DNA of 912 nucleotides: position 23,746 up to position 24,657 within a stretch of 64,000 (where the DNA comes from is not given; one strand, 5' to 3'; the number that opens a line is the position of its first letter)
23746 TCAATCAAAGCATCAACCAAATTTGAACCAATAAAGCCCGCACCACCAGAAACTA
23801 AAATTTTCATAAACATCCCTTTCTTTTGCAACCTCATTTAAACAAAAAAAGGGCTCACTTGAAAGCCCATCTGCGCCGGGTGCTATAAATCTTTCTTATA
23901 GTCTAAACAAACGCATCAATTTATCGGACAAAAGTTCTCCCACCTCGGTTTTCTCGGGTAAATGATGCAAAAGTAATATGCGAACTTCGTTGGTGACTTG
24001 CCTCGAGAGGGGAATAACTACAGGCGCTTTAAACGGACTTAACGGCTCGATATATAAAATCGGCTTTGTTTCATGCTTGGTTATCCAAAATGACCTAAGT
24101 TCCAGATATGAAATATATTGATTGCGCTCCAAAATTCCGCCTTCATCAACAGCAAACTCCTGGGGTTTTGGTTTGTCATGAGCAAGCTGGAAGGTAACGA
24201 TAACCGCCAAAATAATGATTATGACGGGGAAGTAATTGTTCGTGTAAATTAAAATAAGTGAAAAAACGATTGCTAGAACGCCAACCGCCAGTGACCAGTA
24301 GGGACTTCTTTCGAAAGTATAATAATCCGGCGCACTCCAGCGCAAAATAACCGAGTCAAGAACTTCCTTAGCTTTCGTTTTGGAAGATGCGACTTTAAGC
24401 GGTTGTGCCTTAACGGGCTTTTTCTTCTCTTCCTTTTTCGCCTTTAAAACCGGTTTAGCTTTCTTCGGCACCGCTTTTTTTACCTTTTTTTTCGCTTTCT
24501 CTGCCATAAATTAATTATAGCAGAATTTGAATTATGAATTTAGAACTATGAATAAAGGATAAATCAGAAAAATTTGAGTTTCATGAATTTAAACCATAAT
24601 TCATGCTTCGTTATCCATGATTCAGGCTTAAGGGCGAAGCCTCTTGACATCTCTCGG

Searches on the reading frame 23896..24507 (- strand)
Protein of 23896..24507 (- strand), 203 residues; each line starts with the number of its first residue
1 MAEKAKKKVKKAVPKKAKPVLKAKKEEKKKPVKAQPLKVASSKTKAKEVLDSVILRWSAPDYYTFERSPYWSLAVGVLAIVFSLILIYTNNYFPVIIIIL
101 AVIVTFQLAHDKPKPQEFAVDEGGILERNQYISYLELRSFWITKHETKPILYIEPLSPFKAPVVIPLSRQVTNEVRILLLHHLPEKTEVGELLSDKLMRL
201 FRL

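Call 26: search_protein_families(library=pfam, proteins=[window:23896-24507:-], max_evalue=0.05)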
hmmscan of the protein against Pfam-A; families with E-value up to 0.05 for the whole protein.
window:23896-24507:- (203 aa): 1 family
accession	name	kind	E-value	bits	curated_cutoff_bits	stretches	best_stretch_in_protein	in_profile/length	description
PF06939.16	DUF1286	-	0.018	15.7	25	1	59-104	62-105/112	Protein of unknown function (DUF1286)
